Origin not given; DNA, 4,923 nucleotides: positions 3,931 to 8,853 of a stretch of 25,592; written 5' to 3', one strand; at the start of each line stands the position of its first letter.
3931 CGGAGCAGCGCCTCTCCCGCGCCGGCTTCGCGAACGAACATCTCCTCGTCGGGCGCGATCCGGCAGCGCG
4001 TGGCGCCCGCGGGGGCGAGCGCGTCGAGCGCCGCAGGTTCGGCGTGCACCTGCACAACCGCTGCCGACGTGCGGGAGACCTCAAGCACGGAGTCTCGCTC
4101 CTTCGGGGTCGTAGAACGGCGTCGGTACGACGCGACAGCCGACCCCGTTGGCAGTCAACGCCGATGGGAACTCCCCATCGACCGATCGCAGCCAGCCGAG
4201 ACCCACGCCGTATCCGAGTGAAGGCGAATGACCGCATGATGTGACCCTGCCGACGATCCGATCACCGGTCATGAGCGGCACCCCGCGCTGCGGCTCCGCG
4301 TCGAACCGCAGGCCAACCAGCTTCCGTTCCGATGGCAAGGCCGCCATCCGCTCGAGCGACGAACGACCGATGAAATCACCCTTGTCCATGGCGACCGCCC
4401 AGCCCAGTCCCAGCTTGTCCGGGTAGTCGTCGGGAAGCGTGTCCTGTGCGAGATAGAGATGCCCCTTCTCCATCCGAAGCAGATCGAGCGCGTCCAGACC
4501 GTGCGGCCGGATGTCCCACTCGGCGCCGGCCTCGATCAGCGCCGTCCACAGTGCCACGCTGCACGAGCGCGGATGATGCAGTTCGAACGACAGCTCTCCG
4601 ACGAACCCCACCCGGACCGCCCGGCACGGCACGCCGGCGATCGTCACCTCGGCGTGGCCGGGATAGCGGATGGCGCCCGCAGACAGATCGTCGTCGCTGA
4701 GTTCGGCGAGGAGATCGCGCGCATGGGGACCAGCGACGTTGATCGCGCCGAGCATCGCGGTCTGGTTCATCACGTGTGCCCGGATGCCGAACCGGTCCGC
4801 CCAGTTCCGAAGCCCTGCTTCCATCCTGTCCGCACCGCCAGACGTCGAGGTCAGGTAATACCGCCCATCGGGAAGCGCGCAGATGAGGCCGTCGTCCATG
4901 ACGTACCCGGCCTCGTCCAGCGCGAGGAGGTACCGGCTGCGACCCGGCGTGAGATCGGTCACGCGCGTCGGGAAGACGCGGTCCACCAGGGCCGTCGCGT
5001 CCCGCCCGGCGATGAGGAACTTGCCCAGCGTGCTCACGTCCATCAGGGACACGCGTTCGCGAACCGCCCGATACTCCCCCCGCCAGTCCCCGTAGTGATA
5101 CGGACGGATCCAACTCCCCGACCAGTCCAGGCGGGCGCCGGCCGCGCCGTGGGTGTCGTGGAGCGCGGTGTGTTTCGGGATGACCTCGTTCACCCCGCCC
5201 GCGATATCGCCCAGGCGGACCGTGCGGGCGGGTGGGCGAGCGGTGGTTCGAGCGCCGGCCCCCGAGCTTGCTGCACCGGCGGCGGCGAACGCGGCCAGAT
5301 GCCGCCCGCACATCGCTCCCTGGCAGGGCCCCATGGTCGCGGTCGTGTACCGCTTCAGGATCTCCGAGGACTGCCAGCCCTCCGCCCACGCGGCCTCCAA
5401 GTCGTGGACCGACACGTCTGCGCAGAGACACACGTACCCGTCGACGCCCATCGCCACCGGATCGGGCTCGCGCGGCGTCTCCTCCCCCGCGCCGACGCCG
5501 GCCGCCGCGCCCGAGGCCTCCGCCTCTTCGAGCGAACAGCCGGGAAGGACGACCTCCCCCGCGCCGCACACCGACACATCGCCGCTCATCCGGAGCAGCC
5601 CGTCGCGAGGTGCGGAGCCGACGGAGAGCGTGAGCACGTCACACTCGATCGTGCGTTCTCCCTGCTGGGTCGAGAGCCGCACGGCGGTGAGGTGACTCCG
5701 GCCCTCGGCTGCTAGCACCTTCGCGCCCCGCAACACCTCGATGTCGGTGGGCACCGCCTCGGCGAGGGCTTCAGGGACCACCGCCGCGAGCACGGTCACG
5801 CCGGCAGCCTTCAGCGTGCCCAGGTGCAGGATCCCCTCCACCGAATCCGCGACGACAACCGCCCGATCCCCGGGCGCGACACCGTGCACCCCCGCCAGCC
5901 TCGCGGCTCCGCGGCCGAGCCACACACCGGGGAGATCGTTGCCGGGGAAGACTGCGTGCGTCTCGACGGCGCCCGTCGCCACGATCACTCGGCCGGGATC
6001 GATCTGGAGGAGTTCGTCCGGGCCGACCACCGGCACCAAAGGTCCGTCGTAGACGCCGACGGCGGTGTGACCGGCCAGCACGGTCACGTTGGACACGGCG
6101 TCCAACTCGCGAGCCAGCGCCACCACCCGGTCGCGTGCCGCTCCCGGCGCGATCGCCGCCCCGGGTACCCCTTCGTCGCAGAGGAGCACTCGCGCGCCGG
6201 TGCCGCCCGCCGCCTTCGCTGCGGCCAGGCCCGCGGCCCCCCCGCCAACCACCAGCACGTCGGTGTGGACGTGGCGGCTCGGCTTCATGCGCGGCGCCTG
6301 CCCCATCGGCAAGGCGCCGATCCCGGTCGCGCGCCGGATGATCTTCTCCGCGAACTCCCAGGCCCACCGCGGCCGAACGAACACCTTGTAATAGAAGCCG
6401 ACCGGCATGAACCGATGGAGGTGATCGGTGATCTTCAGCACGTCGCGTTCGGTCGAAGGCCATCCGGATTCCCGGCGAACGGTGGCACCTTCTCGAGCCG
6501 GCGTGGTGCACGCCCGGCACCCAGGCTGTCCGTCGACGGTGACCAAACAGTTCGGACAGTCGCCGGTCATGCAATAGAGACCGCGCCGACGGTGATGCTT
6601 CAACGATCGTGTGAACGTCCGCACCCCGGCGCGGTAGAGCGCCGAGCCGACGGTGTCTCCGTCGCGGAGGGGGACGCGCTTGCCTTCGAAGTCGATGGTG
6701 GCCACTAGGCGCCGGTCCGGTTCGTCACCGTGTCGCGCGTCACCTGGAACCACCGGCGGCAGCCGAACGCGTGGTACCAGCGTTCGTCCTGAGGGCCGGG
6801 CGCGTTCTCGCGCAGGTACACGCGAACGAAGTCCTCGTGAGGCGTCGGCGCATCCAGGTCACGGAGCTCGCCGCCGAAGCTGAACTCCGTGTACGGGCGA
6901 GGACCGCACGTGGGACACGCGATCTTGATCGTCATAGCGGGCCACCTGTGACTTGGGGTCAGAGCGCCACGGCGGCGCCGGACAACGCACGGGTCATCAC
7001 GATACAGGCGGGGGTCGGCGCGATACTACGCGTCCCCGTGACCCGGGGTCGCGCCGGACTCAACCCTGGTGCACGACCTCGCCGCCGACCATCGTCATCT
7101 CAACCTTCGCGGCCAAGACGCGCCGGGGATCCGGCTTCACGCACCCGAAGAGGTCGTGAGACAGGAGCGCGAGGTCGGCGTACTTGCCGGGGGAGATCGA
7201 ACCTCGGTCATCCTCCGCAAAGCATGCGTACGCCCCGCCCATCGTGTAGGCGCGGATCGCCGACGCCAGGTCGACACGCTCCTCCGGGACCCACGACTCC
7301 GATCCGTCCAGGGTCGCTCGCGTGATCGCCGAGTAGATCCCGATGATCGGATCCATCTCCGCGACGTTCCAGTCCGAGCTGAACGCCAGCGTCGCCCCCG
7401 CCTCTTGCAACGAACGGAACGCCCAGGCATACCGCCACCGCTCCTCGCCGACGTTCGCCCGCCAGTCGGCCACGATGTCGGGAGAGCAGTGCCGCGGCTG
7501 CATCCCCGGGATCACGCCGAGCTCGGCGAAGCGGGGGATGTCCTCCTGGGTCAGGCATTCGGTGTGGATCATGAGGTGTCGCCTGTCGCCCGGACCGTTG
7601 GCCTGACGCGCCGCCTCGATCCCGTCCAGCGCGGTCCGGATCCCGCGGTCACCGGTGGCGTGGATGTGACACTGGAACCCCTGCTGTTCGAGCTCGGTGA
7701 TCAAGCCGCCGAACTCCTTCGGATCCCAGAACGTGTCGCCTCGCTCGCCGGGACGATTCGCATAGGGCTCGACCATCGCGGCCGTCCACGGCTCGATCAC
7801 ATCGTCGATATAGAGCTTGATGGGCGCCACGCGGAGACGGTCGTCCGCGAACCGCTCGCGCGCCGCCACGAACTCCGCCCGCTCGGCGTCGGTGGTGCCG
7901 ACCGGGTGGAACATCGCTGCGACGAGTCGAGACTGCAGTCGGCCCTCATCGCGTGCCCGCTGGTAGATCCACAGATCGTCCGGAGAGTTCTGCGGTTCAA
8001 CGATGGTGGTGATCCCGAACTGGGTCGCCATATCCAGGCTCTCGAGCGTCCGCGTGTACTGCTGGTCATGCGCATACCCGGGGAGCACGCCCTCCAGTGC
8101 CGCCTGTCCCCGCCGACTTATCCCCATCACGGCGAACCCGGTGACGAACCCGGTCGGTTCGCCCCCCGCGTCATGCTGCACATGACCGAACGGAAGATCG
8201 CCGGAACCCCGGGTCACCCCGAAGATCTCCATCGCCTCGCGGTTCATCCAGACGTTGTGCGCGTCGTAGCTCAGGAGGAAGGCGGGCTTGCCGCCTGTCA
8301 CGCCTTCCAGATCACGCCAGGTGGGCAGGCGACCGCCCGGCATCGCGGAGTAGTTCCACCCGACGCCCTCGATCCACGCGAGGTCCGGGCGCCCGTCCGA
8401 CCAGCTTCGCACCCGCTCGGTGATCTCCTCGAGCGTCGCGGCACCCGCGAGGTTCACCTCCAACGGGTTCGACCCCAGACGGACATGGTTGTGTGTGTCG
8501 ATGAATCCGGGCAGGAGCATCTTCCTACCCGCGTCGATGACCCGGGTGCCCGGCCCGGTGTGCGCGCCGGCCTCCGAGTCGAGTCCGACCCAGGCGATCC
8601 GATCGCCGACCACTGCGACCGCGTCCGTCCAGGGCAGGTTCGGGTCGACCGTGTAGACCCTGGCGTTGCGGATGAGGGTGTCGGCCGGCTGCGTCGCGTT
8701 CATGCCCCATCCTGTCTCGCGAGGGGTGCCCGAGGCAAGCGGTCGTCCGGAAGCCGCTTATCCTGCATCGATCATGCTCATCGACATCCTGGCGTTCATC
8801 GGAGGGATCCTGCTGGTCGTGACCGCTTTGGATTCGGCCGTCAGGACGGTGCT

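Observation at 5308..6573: Sox alpha subunit keeps two 4-Cys Fe-S ligand sets: candidate Fe-S-linked, folate-coupled N-demethylating dehydrogenase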

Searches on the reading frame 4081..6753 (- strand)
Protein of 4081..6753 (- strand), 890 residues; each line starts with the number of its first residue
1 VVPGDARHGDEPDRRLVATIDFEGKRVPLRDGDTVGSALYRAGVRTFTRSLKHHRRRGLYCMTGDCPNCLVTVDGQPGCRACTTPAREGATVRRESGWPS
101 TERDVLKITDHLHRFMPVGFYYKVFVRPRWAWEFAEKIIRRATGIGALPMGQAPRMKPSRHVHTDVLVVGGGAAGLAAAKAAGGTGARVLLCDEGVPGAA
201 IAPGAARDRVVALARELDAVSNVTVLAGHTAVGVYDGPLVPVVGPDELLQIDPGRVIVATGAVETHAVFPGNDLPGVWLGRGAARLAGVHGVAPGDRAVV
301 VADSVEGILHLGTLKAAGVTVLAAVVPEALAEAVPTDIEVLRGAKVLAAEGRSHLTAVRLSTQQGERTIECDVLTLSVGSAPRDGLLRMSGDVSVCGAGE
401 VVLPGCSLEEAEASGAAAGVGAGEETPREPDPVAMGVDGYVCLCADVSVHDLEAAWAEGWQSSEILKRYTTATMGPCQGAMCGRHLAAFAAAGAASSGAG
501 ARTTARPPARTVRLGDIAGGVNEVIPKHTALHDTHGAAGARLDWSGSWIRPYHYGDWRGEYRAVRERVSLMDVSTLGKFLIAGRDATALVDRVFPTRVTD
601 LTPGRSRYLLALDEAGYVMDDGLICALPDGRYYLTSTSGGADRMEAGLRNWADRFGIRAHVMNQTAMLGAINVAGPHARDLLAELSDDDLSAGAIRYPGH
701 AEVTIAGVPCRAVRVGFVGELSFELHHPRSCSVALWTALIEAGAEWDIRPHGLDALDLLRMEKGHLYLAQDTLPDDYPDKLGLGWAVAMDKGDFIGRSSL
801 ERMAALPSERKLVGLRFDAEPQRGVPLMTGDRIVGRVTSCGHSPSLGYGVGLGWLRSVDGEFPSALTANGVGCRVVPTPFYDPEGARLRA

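Call 5: search_protein_families(library=pfam, proteins=[window:4081-6753:-], max_evalue=0.01)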
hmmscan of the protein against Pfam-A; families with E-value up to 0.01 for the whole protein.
window:4081-6753:- (890 aa): 9 families
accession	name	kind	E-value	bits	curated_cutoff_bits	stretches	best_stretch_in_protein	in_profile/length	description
PF01571.26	GCV_T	-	7e-63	212.7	25.6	1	531-786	1-255/255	Aminomethyltransferase folate-binding domain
PF13510.11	Fer2_4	-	3e-24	85.3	22.8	1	19-96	5-81/82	2Fe-2S iron-sulfur cluster binding domain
PF17806.6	SO_alpha_A3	-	1.1e-14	54.9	23.1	1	440-519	5-85/87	Sarcosine oxidase A3 domain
PF08669.17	GCV_T_C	-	9.5e-12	45.1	25.9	1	810-882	1-80/80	Glycine cleavage T-protein C-terminal barrel domain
PF07992.20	Pyr_redox_2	-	2.2e-09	37.6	26.1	1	165-390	2-246/291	Pyridine nucleotide-disulphide oxidoreductase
PF04324.20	Fer2_BFD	-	1.5e-07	32.1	26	1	440-487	1-45/50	BFD-like [2Fe-2S] binding domain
PF01262.27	AlaDh_PNT_C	-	0.00017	21.6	23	1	164-194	29-59/214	Alanine dehydrogenase/PNT, C-terminal domain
PF12831.13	FAD_oxidored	-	0.0007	19.4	27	1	165-194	1-30/416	FAD dependent oxidoreductase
PF03486.20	HI0933_like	-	0.0033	17.4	50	1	165-195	2-32/244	HI0933-like protein Rossmann domain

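Call 6: search_protein_families(library=ncbifam, proteins=[window:4081-6753:-], max_evalue=0.01)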
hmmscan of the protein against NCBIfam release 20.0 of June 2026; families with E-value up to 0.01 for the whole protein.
window:4081-6753:- (890 aa): 24 families
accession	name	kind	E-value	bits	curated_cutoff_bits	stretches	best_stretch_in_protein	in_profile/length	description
TIGR01372.1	soxA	subfamily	1.3e-155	519.7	1164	2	440-889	517-995/996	sarcosine oxidase subunit alpha family protein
NF001567.0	PRK00389.1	subfamily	2.5e-55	187.9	300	1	527-883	4-355/359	glycine cleavage system aminomethyltransferase GcvT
NF053776.1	TmaoDeMthMsil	equivalog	5.6e-52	177.3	1100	1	543-890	403-763/763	trimethylamine N-oxide demethylase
TIGR00528.1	gcvT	equivalog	9.2e-45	153.1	235.85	1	527-856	2-331/362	glycine cleavage system aminomethyltransferase GcvT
NF010093.0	PRK13579.1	equivalog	2.2e-37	128.7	459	1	527-868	10-347/371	glycine cleavage system aminomethyltransferase GcvT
NF009133.0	PRK12486.1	equivalog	7.7e-26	90.9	410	1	556-858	43-342/369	dimethylsulfoniopropionate demethylase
NF047633.1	SyrngDmethDesA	equivalog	1.9e-13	49.7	800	1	551-755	30-239/453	syringate O-demethylase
NF047885.1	VanMgalDeMLigM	equivalog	7.7e-10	38.3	580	1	551-765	29-250/461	vanillate/3-O-methylgallate O-demethylase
TIGR03997.1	mycofact_OYE_2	equivalog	1.7e-05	23.4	793.15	1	160-278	377-489/645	mycofactocin system FadH/OYE family oxidoreductase 2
NF006130.0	PRK08274.1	equivalog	0.00014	20.8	369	1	163-194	5-36/467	FAD-dependent tricarballylate dehydrogenase TcuA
NF004789.0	PRK06134.1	subfamily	0.00015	20.4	747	1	156-194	5-43/581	FAD-dependent oxidoreductase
NF009477.0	PRK12843.1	equivalog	0.00025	19.6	758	1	161-194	14-47/578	FAD-dependent oxidoreductase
NF005691.0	PRK07494.1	equivalog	0.00056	18.6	459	1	161-198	6-43/404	UbiH/UbiF family hydroxylase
NF045599.1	bili_reduct_long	exception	0.00081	17.7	750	1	163-278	381-491/641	bilirubin reductase, long form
NF041087.1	bile_acid_BaiCD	equivalog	0.0011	17.1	825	1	164-279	381-491/642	bile acid Fe-S flavoenzyme BaiCD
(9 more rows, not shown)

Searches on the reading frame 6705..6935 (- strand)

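Call 5: search_protein_families(library=pfam, proteins=[window:6705-6935:-], max_evalue=0.01)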
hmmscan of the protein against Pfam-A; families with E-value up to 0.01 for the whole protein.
window:6705-6935:- (76 aa): 1 family
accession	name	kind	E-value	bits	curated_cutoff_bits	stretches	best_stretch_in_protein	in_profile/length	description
PF04267.17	SoxD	-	4.2e-22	78.5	27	1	5-73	2-75/82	Sarcosine oxidase, delta subunit family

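Call 6: search_protein_families(library=ncbifam, proteins=[window:6705-6935:-], max_evalue=0.01)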
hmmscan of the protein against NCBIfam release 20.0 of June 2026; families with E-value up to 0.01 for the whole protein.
window:6705-6935:- (76 aa): 1 family
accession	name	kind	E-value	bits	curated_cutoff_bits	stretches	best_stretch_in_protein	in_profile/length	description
TIGR01374.1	soxD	subfamily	1.4e-20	73.3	116.5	1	5-73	2-74/83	sarcosine oxidase subunit delta family protein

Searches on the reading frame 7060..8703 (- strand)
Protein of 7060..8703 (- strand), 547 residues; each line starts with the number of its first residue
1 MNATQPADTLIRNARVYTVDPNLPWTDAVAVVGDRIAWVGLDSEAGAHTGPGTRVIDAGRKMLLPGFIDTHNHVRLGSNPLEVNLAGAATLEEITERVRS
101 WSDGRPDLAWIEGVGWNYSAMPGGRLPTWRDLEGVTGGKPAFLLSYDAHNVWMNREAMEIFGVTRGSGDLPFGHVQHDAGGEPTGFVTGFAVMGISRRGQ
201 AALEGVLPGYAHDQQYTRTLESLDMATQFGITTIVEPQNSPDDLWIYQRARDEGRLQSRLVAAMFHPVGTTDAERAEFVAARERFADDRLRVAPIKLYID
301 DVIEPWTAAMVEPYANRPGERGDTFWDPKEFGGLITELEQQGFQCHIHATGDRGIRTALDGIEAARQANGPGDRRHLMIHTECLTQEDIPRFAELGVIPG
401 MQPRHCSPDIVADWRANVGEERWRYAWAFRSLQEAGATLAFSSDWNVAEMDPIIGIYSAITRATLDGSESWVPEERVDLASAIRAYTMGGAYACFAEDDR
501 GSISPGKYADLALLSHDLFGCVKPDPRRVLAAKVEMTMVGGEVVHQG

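Call 5: search_protein_families(library=pfam, proteins=[window:7060-8703:-], max_evalue=0.01)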
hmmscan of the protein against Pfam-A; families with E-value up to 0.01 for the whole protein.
window:7060-8703:- (547 aa): 2 families
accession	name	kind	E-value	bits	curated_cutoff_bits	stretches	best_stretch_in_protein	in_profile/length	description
PF07969.17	Amidohydro_3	-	2.7e-85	288.1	29.7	1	54-545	1-472/472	Amidohydrolase family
PF01979.26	Amidohydro_1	-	1.5e-13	51.2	25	1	428-544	234-345/345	Amidohydrolase family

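Call 6: search_protein_families(library=ncbifam, proteins=[window:7060-8703:-], max_evalue=0.01)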
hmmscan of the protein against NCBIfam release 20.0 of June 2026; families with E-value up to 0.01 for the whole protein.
window:7060-8703:- (547 aa): 37 families (the best 25 are shown)
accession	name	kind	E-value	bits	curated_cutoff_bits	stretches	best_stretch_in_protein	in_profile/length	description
NF006056.0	PRK08204.1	subfamily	6.2e-14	51.6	391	2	8-74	4-67/449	hypothetical protein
NF051886.1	XaaProDiPepCaul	equivalog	1.1e-09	37.8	500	1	28-75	20-65/398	Xaa-Pro dipeptidase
NF011990.0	PRK15446.2-6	subfamily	1.1e-09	37.6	233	2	474-546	323-384/390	alpha-D-ribose 1-methylphosphonate 5-triphosphate diphosphatase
NF006689.0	PRK09237.1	equivalog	8.4e-09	34.5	371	1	7-81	3-73/383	amidohydrolase/deacetylase family metallohydrolase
TIGR01224.1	hutI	equivalog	1.1e-08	34.3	298.15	1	27-78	4-53/377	imidazolonepropionase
NF006055.0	PRK08203.1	equivalog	1.2e-08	34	532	2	11-74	9-71/455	8-oxoguanine deaminase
NF005557.0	PRK07228.1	equivalog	5.3e-08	32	522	2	9-74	3-65/445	5'-deoxyadenosine deaminase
NF006549.0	PRK09045.1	equivalog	2.9e-07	29.5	540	1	474-514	338-378/444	TRZ/ATZ family hydrolase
NF006560.0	PRK09061.1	subfamily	4.6e-07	28.5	340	1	2-75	21-88/517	amidohydrolase family protein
NF004801.0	PRK06151.1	subfamily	1.2e-06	27.6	416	1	29-78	27-71/491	chlorohydrolase family protein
NF004701.0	PRK06038.1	equivalog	1.2e-06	27.5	609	1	7-75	4-67/432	N-ethylammeline chlorohydrolase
NF006679.0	PRK09228.1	subfamily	7.1e-06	25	351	1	28-73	33-78/433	guanine deaminase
NF009941.0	PRK13404.1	subfamily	1.2e-05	24.2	647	1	7-75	4-64/478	dihydropyrimidinase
TIGR03178.1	allantoinase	equivalog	1.8e-05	23.8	357.85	1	8-74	1-60/441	allantoinase AllB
TIGR02967.1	guan_deamin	equivalog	3.7e-05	22.9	375.4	0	34-74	14-54/401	guanine deaminase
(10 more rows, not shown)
